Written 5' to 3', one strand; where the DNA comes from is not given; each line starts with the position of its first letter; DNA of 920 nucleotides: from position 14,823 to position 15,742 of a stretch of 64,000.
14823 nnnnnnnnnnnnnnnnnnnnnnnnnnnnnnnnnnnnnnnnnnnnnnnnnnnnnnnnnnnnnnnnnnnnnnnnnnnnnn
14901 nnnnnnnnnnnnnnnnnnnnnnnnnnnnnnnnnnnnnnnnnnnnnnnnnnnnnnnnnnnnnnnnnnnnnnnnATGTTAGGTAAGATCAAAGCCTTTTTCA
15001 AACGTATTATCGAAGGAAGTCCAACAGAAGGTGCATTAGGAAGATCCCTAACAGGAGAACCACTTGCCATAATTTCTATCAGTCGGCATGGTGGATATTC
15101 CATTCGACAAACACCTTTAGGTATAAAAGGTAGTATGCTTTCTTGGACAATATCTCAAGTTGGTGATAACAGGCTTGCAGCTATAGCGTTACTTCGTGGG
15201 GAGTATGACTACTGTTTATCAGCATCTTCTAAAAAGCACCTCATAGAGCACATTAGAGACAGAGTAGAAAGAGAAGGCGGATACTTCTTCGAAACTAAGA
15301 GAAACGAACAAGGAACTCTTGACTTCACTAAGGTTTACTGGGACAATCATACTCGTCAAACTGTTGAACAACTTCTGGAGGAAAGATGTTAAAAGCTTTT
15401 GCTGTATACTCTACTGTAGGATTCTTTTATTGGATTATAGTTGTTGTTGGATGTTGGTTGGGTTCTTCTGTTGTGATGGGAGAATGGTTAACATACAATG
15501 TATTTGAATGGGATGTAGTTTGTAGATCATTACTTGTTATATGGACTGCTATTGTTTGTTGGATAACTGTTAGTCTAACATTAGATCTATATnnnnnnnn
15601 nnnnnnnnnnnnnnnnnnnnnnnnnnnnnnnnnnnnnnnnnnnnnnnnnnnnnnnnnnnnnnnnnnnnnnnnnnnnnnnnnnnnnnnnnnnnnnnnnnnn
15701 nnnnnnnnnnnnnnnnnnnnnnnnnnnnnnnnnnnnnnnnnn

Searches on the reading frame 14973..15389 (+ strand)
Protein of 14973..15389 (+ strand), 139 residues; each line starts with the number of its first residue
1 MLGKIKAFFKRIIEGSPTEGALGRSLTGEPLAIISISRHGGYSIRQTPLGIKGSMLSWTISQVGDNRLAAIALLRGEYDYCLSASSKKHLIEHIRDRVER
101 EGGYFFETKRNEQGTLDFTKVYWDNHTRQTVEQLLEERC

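Call 27: search_protein_families(library=phrogs, proteins=[window:14973-15389:+], max_evalue=0.01)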
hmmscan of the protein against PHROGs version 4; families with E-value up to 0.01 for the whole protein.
window:14973-15389:+ (139 aa): 1 family
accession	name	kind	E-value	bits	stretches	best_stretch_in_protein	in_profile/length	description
phrog_14510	-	unknown function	1.1e-71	240.3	1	1-139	1-139/139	-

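Call 28: search_protein_families(library=pfam, proteins=[window:14973-15389:+], max_evalue=1)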
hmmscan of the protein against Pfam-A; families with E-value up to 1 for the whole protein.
window:14973-15389:+ (139 aa): 0 families

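Call 37: search_dna_similar(query=window:14973-15389:+, collection=phages, mode=protein, max_rows=40, rows=spread, max_evalue=0.001)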
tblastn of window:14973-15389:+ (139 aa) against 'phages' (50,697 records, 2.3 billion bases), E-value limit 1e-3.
Records with a match: 131; places in all: 131; records where one place covers at least 80% of the query: 129.
Best place of each record, by identity: >=99% 5; 95-99% 59; <60% 67.
By first word of the organism name: Escherichia 106; Klebsiella 6; Campylobacter 5; Phapecoctavirus 3; Justusliebigvirus 3; Dompiswa 1; Shigella 1; Acinetobacter 1; Pseudomonas 1; Enterobacteria 1; and 3 more.
By host as written in the record: Escherichia coli 28; Escherichia coli K-12 MG1655 18; - 12; Escherichia sp. 5; Campylobacter jejuni 5; Escherichia coli EC3.18 4; Escherichia coli K-12 4; Escherichia coli O177 3; and 40 more.
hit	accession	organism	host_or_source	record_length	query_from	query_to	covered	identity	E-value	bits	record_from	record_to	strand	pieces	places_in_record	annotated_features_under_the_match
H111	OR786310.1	Escherichia phage ETEC-TG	Enterotoxigenic Escherichia coli ETEC-TG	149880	1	139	100%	100.0%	5e-89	287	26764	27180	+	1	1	hypothetical protein (x2)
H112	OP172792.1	Escherichia phage ECO340P2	Shigella flexneri DA340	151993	1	139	100%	99.3%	1e-88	286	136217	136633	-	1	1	hypothetical protein (x2)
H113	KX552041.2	Escherichia phage ESCO13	Escherichia coli BEN 4311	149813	1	139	100%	98.6%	4e-88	285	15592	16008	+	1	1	hypothetical protein (x2) | ESCO13_00060: ribosome_binding_site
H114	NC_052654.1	Escherichia phage vB_EcoM-Ro121c4YLVW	Escherichia coli STEC O121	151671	1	139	100%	98.6%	4e-88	285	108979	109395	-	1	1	hypothetical protein (x2)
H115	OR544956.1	Escherichia phage vB_EcoM_EP57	Escherichia coli O157:H7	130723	1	139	100%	97.8%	1e-87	283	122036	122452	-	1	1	hypothetical protein (x2)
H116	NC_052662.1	Escherichia phage Mt1B1_P17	Escherichia coli Mt1B1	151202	1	139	100%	97.8%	1e-87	283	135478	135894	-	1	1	hypothetical protein (x2)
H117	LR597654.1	Escherichia phage phAPEC8_ev052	-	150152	1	139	100%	97.8%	2e-87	282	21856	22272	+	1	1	hypothetical protein (x2)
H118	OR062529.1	Escherichia phage vB_EcoM_118_SA_NWU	Escherichia coli O177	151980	1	139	100%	97.8%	4e-87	282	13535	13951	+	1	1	hypothetical protein (x2)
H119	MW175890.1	Dompiswa phage TSP7_1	Columba livia domestica cloacal swab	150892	1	139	100%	97.1%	5e-87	281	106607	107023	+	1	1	hypothetical protein (x2)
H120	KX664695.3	Escherichia phage ESCO5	Escherichia coli BEN 5202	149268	1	139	100%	97.1%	5e-87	281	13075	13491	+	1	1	hypothetical protein (x2)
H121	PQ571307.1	Shigella phage SF1-1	Shigella flexneri SB2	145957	1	139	100%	97.1%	6e-87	281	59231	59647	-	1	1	hypothetical protein (x2)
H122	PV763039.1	Escherichia phage WPEC6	Escherichia coli EC3.18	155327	1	139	100%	97.1%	8e-87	281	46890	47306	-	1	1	hypothetical protein (x2)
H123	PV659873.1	Escherichia phage WPEC1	Escherichia coli EC3.18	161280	1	139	100%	97.1%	8e-87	281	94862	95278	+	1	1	hypothetical protein (x2)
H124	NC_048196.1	Escherichia phage vB_EcoM_Schickermooser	Escherichia coli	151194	1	139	100%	97.1%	8e-87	281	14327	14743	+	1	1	hypothetical protein (x2)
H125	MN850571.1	Escherichia phage nepoznato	Escherichia coli K-12 MG1655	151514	1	139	100%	97.1%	1e-86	280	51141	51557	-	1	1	hypothetical protein (x2)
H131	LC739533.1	Escherichia phage phiWec179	Escherichia coli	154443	1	137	99%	56.8%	2e-45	162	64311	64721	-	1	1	hypothetical protein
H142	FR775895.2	Escherichia phage phi92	Escherichia coli K92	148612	1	137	99%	42.3%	2e-28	114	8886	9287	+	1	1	PHI92_gene_027: Phi92_gp027 | PHI92_gene_028: ribosome_binding_site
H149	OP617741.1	Klebsiella phage KP13-16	Klebsiella pneumoniae KP13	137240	2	136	97%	33.8%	1e-11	66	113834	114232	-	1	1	hypothetical protein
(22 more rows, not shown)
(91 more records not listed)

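Call 38: get_annotated_region(hit=H131, flank=400)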
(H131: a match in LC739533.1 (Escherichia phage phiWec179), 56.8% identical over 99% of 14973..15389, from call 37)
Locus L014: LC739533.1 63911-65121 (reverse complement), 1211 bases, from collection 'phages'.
description: Escherichia phage phiWec179 DNA, complete genome.
organism: Escherichia phage phiWec179 (NCBI taxid 2992780)
taxonomy: Viruses; Duplodnaviria; Heunggongvirae; Uroviricota; Caudoviricetes; Stephanstirmvirinae; Phapecoctavirus
host: Escherichia coli; source: sewage from a pig farm; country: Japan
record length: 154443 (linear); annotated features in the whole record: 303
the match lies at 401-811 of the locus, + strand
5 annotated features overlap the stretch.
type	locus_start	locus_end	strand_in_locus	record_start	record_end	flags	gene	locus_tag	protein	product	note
CDS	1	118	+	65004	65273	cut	-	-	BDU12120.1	hypothetical protein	-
CDS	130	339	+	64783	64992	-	-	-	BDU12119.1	hypothetical protein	-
CDS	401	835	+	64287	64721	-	-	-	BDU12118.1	hypothetical protein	-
CDS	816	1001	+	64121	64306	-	-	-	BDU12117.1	hypothetical protein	-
CDS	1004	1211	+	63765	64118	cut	-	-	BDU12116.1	hypothetical protein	-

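Call 39: get_annotated_region(hit=H142, flank=400)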
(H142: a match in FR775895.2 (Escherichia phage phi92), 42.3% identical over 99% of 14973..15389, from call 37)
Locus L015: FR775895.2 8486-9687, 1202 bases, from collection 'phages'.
description: Enterobacteria phage phi92, complete genome.
organism: Escherichia phage phi92 (NCBI taxid 948870)
taxonomy: Viruses; Duplodnaviria; Heunggongvirae; Uroviricota; Caudoviricetes; Stephanstirmvirinae; Justusliebigvirus; Justusliebigvirus phi92
host: Escherichia coli K92; source: -; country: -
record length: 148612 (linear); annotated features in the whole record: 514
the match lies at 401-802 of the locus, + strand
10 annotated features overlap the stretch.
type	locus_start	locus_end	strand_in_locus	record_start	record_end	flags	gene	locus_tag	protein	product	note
CDS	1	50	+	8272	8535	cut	PHI92_gene_025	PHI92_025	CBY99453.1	Phi92_gp025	predicted DnaJ-like zinc finger domain; hypothetical protein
regulatory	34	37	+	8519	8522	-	PHI92_gene_026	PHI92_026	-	ribosome_binding_site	rbs motif: AGGA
CDS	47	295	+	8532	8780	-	PHI92_gene_026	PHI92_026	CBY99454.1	Phi92_gp026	potential transcription regulator; hypothetical protein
regulatory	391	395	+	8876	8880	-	PHI92_gene_027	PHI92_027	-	ribosome_binding_site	rbs motif: AGGAG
CDS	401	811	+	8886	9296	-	PHI92_gene_027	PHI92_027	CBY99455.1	Phi92_gp027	potential transcription regulator; hypothetical protein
regulatory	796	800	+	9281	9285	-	PHI92_gene_028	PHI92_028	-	ribosome_binding_site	rbs motif: GGAGG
CDS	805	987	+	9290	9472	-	PHI92_gene_028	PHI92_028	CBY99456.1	Phi92_gp028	hypothetical protein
regulatory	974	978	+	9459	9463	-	PHI92_gene_029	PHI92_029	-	ribosome_binding_site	rbs motif: AGGAG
CDS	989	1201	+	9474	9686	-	PHI92_gene_029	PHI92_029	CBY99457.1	Phi92_gp029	hypothetical protein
regulatory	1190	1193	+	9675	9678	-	PHI92_gene_030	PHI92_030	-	ribosome_binding_site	rbs motif: AGGA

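Call 40: get_annotated_region(hit=H149, flank=400)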
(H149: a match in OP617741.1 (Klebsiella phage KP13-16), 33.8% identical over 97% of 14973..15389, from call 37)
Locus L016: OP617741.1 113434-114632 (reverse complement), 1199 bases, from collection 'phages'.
description: Klebsiella phage KP13-16, complete genome.
organism: Klebsiella phage KP13-16 (NCBI taxid 2985658)
taxonomy: Viruses; Duplodnaviria; Heunggongvirae; Uroviricota; Caudoviricetes; Stephanstirmvirinae
host: Klebsiella pneumoniae KP13; source: -; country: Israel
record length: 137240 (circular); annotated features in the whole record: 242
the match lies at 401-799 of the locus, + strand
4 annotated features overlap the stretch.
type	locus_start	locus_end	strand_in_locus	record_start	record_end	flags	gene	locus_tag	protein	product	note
CDS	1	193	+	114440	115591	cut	-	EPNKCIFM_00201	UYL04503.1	hypothetical protein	-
CDS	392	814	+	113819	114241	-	-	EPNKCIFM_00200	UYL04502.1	hypothetical protein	-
CDS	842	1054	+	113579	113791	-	-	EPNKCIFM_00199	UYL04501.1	hypothetical protein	-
CDS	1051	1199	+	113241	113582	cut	-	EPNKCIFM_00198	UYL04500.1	hypothetical protein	-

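Call 42: find_homologous_proteins(query=window:14973-15389:+, max_evalue=0.001)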
Query window:14973-15389:+ (139 aa): 6 proteins with E <= 0.001 among 25 candidates.
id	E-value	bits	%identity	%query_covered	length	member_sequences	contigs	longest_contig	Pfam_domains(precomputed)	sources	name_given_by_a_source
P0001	2.5e-86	304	99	100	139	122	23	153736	-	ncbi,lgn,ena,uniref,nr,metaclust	ncbi:Phage protein [Escherichia coli]|uniref:Uncharacterized protein n=2 Tax=Phapecoctavirus TaxID=2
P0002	4.5e-55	203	68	99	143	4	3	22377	-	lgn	-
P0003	1.1e-48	182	98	61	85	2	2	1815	-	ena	-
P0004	1.5e-44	169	58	94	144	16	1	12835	-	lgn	-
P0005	5.9e-42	161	57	99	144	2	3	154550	-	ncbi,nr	ncbi:hypothetical protein [Escherichia phage phiWec179]|nr:hypothetical protein [Escherichia phage p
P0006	3.5e-39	152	54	92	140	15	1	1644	-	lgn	-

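Call 43: search_solved_structures(query=window:14973-15389:+, max_evalue=1)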
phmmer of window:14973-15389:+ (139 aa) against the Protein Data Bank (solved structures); distinct sequences matched with E-value up to 1: 2.
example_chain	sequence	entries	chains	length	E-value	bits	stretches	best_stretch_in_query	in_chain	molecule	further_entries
4qwq_B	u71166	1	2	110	0.6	13.2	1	26-102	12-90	Response regulator SaeR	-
4u88_A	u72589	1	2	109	0.66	13.1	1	26-102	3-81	Transcriptional regulator SaeR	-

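Call 44: find_encoding_contigs(protein=window:14973-15389:+, flank=1500, max_places=10)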
Protein window:14973-15389:+ (139 aa): 23 contigs read that carry it; 10 places shown.
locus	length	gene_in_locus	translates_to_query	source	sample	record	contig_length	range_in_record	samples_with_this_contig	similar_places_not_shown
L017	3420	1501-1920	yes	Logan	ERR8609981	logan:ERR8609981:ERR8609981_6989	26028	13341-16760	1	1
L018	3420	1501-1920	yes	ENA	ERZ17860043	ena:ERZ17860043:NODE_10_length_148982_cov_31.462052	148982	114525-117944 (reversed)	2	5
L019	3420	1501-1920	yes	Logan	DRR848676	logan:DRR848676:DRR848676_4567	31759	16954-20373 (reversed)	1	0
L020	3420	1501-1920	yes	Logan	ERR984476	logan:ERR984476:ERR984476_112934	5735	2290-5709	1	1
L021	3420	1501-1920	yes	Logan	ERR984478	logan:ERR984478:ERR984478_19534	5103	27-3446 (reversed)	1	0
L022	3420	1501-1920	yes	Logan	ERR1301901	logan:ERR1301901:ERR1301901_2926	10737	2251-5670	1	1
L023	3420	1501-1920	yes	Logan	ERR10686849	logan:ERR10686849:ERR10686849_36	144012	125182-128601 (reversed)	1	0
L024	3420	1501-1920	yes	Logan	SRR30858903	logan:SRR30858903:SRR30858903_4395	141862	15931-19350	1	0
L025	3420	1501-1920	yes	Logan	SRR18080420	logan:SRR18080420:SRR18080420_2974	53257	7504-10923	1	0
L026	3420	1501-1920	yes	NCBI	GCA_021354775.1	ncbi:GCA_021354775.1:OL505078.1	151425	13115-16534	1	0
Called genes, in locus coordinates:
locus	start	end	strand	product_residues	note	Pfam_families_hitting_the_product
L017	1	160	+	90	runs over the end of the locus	-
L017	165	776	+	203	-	-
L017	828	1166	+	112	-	-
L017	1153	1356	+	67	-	-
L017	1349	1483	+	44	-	-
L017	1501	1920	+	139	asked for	-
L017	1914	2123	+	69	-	-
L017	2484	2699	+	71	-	-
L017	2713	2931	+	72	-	-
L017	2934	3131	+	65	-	-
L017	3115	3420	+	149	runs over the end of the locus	-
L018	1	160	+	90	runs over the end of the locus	-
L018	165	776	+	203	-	-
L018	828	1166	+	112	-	-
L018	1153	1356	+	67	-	-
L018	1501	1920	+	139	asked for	-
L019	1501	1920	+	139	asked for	-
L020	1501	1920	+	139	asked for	-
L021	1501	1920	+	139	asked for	-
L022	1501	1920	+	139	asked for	-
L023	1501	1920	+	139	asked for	-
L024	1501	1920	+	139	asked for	-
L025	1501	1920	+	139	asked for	-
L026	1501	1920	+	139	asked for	-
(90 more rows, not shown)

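Call 45: find_encoding_contigs(protein=P0001, flank=1500, max_places=10)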
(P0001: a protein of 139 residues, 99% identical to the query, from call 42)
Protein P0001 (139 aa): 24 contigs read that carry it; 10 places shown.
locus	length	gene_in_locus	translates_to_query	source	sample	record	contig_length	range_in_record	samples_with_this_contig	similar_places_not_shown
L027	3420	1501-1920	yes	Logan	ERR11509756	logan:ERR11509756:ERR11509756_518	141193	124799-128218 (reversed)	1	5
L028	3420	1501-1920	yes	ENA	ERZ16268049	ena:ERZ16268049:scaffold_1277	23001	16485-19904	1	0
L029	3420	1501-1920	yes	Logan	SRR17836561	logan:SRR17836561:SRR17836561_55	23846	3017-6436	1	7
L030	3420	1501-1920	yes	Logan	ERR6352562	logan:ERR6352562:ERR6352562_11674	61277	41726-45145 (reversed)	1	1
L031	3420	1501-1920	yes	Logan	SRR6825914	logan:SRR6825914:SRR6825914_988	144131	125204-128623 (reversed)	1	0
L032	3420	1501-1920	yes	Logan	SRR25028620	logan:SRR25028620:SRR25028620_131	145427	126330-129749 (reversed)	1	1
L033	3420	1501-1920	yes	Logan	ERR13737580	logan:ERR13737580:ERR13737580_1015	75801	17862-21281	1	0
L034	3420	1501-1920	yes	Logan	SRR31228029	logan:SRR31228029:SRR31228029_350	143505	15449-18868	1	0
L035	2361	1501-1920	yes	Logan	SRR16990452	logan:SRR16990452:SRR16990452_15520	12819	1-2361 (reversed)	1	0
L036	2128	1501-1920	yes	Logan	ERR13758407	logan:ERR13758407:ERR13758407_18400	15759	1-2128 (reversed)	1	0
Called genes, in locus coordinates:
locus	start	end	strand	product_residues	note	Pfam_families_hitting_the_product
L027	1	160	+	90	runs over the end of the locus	-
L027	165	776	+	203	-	-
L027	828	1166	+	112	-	-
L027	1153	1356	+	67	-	-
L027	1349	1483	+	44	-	-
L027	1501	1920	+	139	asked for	-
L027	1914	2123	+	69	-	-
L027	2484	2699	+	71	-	-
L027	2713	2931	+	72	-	-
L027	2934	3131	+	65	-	-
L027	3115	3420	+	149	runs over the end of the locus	-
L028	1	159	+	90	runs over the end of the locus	-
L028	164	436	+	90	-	-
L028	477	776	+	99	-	-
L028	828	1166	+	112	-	-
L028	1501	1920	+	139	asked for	-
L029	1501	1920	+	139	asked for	-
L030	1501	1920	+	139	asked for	-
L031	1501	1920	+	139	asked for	-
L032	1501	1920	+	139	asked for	-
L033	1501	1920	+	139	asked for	-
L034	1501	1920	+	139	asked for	-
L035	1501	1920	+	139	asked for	-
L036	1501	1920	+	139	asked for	-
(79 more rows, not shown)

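Call 61: predict_structure(alignment_id=A2)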
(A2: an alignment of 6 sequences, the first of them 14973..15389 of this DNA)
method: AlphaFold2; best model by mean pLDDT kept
length: 139 residues; sequences in the alignment: 6
mean_pLDDT: 50.6   pTM: 0.44
mean pLDDT of the five models: 50.6, 44.6, 42.7, 40.5, 39.8
residues with pLDDT >= 90: 0; 70-90: 10; 50-70: 48; < 50: 81
segments of 3 or more residues with pLDDT < 50: 1-5, 10-64, 103-121
pLDDT, mean of each block of 10 residues (from residue 1): 49 37 39 45 42 40 50 64 56 66 44 41 63 74
secondary structure, 60 per line:
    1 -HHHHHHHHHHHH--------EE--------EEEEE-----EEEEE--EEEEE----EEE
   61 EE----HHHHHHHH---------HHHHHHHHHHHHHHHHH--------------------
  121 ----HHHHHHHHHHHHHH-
elements in order: H2-13 E32-36 E42-46 E49-53 E58-62 H67-74 H84-100 H125-138

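Call 62: find_homologous_proteins(query=A1, max_evalue=0.001)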
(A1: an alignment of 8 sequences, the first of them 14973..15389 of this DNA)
Query A1 (8 sequences) (139 aa, profile of the alignment): 21 proteins with E <= 0.001 among 852 candidates.
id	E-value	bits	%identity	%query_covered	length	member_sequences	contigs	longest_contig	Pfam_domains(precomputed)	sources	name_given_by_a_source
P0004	2.2e-67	243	58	94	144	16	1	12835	-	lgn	-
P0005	1.5e-65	237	57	99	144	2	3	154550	-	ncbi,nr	ncbi:hypothetical protein [Escherichia phage phiWec179]|nr:hypothetical protein [Escherichia phage p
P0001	2.2e-64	233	99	100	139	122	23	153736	-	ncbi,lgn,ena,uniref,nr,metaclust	ncbi:Phage protein [Escherichia coli]|uniref:Uncharacterized protein n=2 Tax=Phapecoctavirus TaxID=2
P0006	1.0e-63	231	54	92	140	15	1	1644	-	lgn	-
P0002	1.0e-61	225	68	99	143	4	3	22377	-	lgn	-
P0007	1.7e-56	208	42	99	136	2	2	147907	-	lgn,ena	-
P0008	3.6e-56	207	43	99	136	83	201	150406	-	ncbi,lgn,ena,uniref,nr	ncbi:hypothetical protein JR318_gp213 [Escherichia phage vB_vPM_PD06]|uniref:Uncharacterized protein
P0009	3.7e-56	207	42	99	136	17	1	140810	-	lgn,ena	-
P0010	1.2e-55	205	42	99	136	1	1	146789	-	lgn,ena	-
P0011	1.6e-55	204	42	99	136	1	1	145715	-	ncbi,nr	ncbi:hypothetical protein arall_140 [Escherichia phage arall]|nr:hypothetical protein arall_140 [Esc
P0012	2.1e-55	204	43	99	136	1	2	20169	-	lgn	-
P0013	3.7e-55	203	42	99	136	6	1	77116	-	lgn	-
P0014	5.1e-55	203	42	99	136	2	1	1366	-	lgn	-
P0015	1.9e-54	201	42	99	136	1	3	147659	-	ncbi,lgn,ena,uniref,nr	ncbi:hypothetical protein JR317_gp025 [Escherichia phage vB_EcoM_PHB05]|uniref:Uncharacterized prote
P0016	5.3e-47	177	35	81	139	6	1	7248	-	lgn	-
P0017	3.2e-43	165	50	99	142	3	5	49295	-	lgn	-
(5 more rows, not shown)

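Call 65: search_protein_families(library=padloc, proteins=[window:14973-15389:+], max_evalue=0.1)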
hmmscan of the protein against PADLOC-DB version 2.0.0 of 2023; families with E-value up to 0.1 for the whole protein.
window:14973-15389:+ (139 aa): 0 families

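Call 66: find_encoding_contigs(protein=P0002, flank=400, max_places=3)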
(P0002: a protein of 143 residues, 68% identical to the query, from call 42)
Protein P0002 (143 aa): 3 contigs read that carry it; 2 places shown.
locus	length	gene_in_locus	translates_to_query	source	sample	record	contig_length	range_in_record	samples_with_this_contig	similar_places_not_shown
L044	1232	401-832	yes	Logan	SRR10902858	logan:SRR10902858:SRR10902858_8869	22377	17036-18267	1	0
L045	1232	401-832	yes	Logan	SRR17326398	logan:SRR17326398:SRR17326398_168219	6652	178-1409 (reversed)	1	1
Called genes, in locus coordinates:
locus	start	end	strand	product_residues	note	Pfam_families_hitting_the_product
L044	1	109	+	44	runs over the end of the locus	-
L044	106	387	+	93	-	-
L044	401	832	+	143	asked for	-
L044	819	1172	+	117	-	-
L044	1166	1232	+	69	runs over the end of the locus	-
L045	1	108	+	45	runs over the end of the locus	-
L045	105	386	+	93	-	-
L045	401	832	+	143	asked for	-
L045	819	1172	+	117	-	-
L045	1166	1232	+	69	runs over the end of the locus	-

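Call 67: find_encoding_contigs(protein=P0004, flank=400, max_places=3)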
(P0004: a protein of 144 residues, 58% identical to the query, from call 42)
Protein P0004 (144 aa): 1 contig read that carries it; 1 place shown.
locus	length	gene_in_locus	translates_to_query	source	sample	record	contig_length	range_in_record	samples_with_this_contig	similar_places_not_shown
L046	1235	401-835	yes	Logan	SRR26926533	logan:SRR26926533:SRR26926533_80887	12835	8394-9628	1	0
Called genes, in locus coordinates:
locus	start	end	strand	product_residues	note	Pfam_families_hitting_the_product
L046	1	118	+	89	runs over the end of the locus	-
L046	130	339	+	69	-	-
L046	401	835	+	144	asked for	-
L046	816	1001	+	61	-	-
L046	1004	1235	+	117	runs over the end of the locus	-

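Call 68: find_encoding_contigs(protein=P0017, flank=400, max_places=3)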
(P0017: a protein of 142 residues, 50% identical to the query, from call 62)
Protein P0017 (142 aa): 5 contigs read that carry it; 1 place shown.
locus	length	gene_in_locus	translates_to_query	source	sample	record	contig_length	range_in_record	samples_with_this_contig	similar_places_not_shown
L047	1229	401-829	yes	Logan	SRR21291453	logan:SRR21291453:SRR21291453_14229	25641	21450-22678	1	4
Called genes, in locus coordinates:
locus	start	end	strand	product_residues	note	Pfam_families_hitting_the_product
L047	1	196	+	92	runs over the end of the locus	-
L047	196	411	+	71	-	-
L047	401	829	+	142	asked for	-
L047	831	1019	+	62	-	-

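Call 73: predict_structure(alignment_id=A3)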
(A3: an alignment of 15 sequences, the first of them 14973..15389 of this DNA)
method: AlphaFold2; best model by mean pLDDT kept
length: 139 residues; sequences in the alignment: 15
mean_pLDDT: 88.0   pTM: 0.75
mean pLDDT of the five models: 88.0, 87.6, 87.4, 87.4, 87.2
residues with pLDDT >= 90: 94; 70-90: 24; 50-70: 21; < 50: 0
segments of 3 or more residues with pLDDT < 50: none
pLDDT, mean of each block of 10 residues (from residue 1): 65 62 90 82 91 94 91 97 95 95 92 91 96 92
secondary structure, 60 per line:
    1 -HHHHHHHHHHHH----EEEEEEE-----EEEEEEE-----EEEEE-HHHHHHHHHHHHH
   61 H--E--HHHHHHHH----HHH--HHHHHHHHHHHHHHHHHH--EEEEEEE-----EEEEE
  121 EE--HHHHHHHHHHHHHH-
elements in order: H2-13 E18-24 E30-36 E42-46 H48-61 H67-74 H84-101 E104-110 E116-122 H125-138

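Call 79: fold_search(model_id=the predicted structure, library=viral)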
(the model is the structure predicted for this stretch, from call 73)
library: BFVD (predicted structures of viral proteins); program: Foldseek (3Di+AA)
matches with E <= 10: 1309; with E <= 0.001: 2
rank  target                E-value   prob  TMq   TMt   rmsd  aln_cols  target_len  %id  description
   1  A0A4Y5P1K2            4.6e-09  1.00  0.75  0.75   7.1       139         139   22  Uncharacterized protein [Pantoea phage vB_PagS_AAS21]
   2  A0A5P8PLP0            9.7e-05  1.00  0.35  0.36  13.6       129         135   22  (no name in the UniProt tables at hand)
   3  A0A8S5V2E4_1          2.6e-02  0.20  0.20  0.06  10.6       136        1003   12  Uncharacterized protein [CrAss-like virus sp. ctelJ1]
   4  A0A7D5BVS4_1          6.7e-02  0.13  0.15  0.04  16.7       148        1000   16  (no name in the UniProt tables at hand)
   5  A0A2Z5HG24            8.5e-02  0.35  0.18  0.20  14.5       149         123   12  (no name in the UniProt tables at hand)
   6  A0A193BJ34            9.0e-02  0.30  0.24  0.22  13.9       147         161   15  Heat shock protein 70-like protein (Fragment) [Grapevine leafroll-associated virus 1]
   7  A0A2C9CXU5            9.6e-02  0.21  0.21  0.16  13.2       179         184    9  Uncharacterized protein [Yersinia phage fHe-Yen9-04]
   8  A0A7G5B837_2          1.1e-01  0.14  0.19  0.04  14.1       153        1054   15  Uncharacterized protein [Ralstonia phage Alix]
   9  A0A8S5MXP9            1.1e-01  0.12  0.14  0.14  15.6       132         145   11  Uncharacterized protein [Siphoviridae sp. ctio73]
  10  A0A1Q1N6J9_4          1.5e-01  0.44  0.28  0.05  12.4       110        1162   13  Replicase [Agaricus bisporus virus 2]
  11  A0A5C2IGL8            1.5e-01  0.28  0.19  0.19  13.3       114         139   12  (no name in the UniProt tables at hand)
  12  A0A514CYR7            1.6e-01  0.16  0.17  0.11  11.5        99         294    9  (no name in the UniProt tables at hand)
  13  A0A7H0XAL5            1.6e-01  0.15  0.15  0.14  16.1       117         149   17  (no name in the UniProt tables at hand)
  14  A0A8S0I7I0            1.6e-01  0.11  0.19  0.16  16.4       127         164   10  (no name in the UniProt tables at hand)
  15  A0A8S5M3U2            1.8e-01  0.16  0.16  0.15  12.2        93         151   16  DNA-packaging protein small subunit [Siphoviridae sp. ct3b712]
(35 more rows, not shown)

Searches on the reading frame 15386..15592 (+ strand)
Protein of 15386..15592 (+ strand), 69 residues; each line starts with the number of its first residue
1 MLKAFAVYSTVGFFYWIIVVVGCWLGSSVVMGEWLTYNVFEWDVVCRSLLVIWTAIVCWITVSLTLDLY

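Call 27: search_protein_families(library=phrogs, proteins=[window:15386-15592:+], max_evalue=0.01)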
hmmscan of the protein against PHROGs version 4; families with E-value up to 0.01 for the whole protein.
window:15386-15592:+ (69 aa): 1 family
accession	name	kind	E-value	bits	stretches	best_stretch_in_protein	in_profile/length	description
phrog_24123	-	unknown function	4.3e-46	156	1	1-69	1-69/69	-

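Call 28: search_protein_families(library=pfam, proteins=[window:15386-15592:+], max_evalue=1)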
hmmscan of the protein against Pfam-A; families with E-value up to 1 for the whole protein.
window:15386-15592:+ (69 aa): 1 family
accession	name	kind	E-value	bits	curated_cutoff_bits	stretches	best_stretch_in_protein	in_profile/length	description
PF14110.11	DUF4282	-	0.91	10.6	27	0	8-61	10-62/86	Domain of unknown function (DUF4282)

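Call 65: search_protein_families(library=padloc, proteins=[window:15386-15592:+], max_evalue=0.1)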
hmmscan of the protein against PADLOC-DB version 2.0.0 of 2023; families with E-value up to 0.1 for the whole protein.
window:15386-15592:+ (69 aa): 0 families
